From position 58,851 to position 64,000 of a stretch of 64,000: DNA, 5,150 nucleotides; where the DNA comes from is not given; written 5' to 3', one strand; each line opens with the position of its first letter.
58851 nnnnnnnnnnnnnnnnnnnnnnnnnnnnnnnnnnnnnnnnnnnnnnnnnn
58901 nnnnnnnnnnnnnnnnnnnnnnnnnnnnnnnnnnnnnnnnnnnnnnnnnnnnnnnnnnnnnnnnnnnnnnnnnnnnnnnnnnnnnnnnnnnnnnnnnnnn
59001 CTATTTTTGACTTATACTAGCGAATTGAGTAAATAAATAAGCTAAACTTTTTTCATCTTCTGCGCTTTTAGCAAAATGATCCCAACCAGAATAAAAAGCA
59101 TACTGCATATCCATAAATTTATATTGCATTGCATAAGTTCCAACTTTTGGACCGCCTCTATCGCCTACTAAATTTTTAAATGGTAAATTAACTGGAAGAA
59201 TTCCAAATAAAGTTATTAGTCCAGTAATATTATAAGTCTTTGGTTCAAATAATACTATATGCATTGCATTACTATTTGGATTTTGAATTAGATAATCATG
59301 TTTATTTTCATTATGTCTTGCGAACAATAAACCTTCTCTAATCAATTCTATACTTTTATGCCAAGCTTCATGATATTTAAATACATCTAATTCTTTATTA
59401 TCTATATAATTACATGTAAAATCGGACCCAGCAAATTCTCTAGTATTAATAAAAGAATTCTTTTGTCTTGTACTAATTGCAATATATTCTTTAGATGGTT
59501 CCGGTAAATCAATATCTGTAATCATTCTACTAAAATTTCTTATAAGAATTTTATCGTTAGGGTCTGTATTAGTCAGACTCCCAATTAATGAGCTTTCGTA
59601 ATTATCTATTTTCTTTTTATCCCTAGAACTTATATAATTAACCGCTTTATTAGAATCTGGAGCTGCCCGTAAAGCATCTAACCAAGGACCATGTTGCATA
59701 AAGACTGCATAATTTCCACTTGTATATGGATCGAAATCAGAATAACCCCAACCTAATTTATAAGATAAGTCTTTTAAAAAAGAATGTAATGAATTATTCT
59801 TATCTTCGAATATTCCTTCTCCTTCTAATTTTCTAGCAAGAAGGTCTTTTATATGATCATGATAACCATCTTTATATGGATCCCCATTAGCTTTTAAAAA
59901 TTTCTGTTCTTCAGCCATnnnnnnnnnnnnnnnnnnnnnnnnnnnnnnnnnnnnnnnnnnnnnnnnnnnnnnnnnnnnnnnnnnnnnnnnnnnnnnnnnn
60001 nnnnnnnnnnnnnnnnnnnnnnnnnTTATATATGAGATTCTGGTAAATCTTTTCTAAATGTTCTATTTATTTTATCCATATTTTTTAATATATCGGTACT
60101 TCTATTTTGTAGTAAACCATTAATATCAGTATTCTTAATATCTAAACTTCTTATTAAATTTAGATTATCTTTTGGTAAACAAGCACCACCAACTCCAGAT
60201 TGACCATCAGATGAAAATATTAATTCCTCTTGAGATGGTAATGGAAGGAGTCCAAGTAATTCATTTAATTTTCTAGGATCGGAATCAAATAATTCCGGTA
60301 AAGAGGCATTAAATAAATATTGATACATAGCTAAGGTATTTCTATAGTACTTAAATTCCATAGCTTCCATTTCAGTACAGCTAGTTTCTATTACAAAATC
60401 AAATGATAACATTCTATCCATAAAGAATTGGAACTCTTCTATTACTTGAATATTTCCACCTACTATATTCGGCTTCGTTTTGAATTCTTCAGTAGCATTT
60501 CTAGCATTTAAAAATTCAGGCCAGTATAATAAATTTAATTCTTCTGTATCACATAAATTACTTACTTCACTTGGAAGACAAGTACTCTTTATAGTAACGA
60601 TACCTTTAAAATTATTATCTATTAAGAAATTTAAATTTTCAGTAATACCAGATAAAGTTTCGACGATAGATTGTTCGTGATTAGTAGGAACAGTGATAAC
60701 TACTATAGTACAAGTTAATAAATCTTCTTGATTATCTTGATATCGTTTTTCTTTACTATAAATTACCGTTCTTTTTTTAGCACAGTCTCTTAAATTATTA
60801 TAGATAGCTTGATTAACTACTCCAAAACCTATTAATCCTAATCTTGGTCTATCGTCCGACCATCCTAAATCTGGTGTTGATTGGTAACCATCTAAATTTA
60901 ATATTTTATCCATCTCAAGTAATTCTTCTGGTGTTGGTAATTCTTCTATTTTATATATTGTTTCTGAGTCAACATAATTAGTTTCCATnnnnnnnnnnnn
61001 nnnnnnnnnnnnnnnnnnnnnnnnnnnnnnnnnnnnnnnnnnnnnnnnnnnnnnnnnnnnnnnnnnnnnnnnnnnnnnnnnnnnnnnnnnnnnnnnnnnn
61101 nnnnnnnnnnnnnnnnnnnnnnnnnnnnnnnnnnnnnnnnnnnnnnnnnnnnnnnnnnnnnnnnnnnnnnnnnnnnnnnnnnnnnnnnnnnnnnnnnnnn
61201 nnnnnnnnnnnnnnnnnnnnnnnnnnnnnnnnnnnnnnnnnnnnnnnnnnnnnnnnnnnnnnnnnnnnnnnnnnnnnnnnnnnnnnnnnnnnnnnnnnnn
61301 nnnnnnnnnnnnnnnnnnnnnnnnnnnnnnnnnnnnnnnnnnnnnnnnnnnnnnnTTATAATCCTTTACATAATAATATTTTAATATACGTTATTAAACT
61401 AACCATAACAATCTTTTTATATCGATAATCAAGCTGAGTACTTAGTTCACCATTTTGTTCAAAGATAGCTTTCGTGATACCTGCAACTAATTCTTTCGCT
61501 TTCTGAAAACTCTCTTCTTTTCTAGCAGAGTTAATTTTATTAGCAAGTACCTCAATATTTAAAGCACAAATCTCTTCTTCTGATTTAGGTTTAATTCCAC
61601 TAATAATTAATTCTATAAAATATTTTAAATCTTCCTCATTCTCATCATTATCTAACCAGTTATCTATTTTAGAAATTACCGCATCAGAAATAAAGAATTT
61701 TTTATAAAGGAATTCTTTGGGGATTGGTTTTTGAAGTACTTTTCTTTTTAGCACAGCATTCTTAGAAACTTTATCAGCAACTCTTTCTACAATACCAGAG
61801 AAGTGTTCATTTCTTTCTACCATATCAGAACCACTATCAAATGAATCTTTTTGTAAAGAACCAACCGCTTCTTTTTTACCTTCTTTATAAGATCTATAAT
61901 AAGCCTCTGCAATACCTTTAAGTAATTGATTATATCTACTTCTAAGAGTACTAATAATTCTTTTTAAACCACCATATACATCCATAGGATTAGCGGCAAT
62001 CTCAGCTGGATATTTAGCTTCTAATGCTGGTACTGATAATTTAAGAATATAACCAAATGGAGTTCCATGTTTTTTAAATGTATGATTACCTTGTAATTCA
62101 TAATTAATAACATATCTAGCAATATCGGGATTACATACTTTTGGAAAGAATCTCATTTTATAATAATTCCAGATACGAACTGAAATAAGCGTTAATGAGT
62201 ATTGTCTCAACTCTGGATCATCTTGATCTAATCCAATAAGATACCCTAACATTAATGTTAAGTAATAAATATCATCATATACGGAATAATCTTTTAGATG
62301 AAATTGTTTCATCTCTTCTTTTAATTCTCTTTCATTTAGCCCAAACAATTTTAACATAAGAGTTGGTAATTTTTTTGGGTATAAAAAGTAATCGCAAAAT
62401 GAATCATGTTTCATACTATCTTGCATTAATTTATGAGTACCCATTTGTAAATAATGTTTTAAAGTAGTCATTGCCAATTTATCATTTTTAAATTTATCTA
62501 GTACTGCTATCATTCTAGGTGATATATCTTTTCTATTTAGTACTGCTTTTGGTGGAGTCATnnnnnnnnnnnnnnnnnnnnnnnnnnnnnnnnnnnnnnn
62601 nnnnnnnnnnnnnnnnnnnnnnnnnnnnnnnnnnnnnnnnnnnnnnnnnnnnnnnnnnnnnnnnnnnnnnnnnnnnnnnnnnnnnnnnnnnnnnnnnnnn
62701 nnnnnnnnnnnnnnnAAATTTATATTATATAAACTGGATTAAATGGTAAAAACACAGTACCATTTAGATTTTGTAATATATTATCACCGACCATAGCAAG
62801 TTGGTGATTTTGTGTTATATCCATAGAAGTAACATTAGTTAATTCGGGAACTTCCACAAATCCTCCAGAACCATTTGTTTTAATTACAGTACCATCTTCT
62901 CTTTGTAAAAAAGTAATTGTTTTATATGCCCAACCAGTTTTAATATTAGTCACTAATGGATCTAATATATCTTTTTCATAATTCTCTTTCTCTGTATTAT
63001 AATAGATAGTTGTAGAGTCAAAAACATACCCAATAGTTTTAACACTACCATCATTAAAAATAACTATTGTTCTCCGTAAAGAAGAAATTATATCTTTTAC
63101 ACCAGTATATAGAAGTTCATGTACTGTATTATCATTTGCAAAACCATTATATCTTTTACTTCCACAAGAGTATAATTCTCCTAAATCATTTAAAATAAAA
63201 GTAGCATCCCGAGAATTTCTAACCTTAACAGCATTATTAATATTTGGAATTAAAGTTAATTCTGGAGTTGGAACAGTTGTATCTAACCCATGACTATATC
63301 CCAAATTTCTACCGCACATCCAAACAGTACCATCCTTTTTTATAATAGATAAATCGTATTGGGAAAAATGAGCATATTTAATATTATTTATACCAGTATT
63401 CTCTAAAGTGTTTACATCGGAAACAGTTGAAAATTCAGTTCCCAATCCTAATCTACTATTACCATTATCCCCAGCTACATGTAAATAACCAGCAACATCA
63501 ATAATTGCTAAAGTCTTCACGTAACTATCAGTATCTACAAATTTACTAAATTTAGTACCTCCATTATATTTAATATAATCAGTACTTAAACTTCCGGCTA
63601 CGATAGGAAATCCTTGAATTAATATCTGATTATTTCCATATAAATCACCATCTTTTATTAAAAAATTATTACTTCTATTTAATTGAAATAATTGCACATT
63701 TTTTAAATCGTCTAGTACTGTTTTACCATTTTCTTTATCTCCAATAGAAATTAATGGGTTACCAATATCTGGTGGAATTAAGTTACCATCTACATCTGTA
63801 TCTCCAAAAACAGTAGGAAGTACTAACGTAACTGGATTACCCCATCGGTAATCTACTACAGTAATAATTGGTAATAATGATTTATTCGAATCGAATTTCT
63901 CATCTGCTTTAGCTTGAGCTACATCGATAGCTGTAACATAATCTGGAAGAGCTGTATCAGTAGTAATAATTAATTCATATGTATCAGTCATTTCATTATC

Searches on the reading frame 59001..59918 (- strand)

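Call 10: search_protein_families(library=phrogs, proteins=[window:59001-59918:-], max_evalue=0.01)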
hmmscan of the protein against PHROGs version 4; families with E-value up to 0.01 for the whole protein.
window:59001-59918:- (305 aa): 1 family
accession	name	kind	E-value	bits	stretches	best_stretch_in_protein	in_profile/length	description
phrog_21400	-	head and packaging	4.8e-07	30.3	1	162-299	123-258/310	virion structural protein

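Call 43: search_protein_families(library=pfam, proteins=[window:59001-59918:-], max_evalue=0.01)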
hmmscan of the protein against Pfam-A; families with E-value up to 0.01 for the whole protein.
window:59001-59918:- (305 aa): 0 families

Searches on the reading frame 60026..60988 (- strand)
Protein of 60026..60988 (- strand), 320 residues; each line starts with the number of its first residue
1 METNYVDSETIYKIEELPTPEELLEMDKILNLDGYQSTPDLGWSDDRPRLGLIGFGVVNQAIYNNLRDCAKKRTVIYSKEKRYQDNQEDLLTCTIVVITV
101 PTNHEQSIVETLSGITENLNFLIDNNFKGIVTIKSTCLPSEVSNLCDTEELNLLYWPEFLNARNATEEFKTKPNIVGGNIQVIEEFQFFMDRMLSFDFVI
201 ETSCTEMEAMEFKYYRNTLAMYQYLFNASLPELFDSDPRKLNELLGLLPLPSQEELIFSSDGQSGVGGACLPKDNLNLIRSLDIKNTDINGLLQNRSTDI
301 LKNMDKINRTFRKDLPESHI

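Call 10: search_protein_families(library=phrogs, proteins=[window:60026-60988:-], max_evalue=0.01)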
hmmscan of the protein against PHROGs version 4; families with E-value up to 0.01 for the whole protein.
window:60026-60988:- (320 aa): 1 family
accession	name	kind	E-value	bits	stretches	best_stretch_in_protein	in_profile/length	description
phrog_9148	-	other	9.9e-18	65.3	1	83-287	66-279/382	UDP-glucose dehydrogenase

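Call 43: search_protein_families(library=pfam, proteins=[window:60026-60988:-], max_evalue=0.01)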
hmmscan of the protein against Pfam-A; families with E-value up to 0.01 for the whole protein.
window:60026-60988:- (320 aa): 1 family
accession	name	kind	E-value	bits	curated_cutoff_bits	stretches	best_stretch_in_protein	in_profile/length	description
PF03721.20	UDPG_MGDP_dh_N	-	0.00019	21.5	27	1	81-179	65-175/187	UDP-glucose/GDP-mannose dehydrogenase family, NAD binding domain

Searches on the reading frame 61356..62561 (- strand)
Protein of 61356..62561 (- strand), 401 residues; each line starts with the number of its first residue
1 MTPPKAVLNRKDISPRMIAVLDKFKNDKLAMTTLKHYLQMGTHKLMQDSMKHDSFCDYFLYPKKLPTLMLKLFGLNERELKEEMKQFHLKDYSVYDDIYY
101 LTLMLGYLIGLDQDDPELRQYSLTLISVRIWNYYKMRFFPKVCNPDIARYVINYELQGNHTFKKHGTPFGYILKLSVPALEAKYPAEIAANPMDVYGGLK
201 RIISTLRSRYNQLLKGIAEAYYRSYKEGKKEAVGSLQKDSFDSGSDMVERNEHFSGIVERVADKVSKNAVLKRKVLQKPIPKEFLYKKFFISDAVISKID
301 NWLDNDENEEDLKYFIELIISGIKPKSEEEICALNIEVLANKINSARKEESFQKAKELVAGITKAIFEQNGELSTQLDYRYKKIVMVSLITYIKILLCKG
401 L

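Call 10: search_protein_families(library=phrogs, proteins=[window:61356-62561:-], max_evalue=0.01)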
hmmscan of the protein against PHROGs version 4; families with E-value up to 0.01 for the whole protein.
window:61356-62561:- (401 aa): 1 family
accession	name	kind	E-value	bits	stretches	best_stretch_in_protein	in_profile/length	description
phrog_2921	-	unknown function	0.0058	16.7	1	72-234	77-246/413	-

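Call 43: search_protein_families(library=pfam, proteins=[window:61356-62561:-], max_evalue=0.01)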
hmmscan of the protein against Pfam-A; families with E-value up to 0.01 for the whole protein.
window:61356-62561:- (401 aa): 0 families

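Call 91: find_encoding_contigs(protein=window:61356-62561:-, flank=10000, max_places=1)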
Protein window:61356-62561:- (401 aa): 2 contigs read that carry it; 1 place shown.
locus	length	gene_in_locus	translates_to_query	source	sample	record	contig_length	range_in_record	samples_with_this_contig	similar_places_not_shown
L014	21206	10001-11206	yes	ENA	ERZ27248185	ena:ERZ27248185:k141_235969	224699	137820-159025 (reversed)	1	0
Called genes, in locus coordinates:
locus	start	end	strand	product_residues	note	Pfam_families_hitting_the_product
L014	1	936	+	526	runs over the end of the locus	-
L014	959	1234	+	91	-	-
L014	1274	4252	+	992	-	-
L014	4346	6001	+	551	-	-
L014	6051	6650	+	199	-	-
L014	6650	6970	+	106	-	PF01844:HNH (weak)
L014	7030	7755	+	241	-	PF01712:dNK (faint), PF02223:Thymidylate_kin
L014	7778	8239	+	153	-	-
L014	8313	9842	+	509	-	PF25390:WD40_RLD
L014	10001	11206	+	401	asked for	-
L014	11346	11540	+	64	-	-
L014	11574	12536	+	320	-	-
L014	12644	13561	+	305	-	-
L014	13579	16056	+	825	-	-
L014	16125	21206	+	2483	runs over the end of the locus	-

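Call 92: search_protein_families(library=phrogs, proteins=[L014:1274-4252:+, L014:4346-6001:+, L014:6051-6650:+, L014:959-1234:+, L014:7778-8239:+, L014:1-936:+], max_evalue=0.01)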
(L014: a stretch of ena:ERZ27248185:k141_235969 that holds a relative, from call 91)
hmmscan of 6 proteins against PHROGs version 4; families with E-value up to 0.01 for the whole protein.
L014:1274-4252:+ (992 aa): 0 families

L014:4346-6001:+ (551 aa): 0 families

L014:6051-6650:+ (199 aa): 0 families

L014:959-1234:+ (91 aa): 0 families

L014:7778-8239:+ (153 aa): 0 families

L014:1-936:+ (311 aa): 0 families
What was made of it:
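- Tried and rejected: Nothing recognisable was found in the 10 kb upstream of the fibre block (calls 91, 92).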

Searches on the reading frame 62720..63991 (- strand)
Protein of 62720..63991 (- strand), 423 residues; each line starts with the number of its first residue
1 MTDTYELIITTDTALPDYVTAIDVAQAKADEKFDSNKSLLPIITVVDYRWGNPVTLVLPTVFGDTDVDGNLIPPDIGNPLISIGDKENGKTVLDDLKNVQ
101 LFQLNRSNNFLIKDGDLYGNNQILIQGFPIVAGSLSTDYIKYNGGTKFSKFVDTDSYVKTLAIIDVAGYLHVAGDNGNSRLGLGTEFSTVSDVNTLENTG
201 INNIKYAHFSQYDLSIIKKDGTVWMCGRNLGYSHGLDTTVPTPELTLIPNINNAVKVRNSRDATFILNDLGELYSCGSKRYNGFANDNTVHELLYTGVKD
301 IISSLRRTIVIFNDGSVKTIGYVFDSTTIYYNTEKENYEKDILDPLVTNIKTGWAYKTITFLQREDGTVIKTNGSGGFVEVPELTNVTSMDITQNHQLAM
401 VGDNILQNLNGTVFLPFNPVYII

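Call 10: search_protein_families(library=phrogs, proteins=[window:62720-63991:-], max_evalue=0.01)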
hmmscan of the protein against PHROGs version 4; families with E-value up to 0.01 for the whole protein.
window:62720-63991:- (423 aa): 3 families
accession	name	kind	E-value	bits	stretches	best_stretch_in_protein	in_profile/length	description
phrog_7220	-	DNA, RNA and nucleotide metabolism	6.7e-15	54.9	1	110-324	5-208/1734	regulator of chromosome condensation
phrog_4219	-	DNA, RNA and nucleotide metabolism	1e-12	48.2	2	137-253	525-638/867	regulator of chromosome condensation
phrog_16766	-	DNA, RNA and nucleotide metabolism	1.8e-06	27.8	1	159-322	153-317/763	regulator of chromosome condensation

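Call 43: search_protein_families(library=pfam, proteins=[window:62720-63991:-], max_evalue=0.01)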
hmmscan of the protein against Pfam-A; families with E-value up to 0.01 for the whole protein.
window:62720-63991:- (423 aa): 2 families
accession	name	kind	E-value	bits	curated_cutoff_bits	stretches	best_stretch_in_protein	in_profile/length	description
PF25390.1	WD40_RLD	-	1.8e-13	51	150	1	171-370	3-217/363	RCC1-like domain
PF13540.12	RCC1_2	-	8.8e-05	22.6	22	0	217-229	14-26/30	Regulator of chromosome condensation (RCC1) repeat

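Call 90: find_encoding_contigs(protein=window:62720-63991:-, flank=10000, max_places=1)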
Protein window:62720-63991:- (423 aa): no gene with exactly this product is on record in the collection.
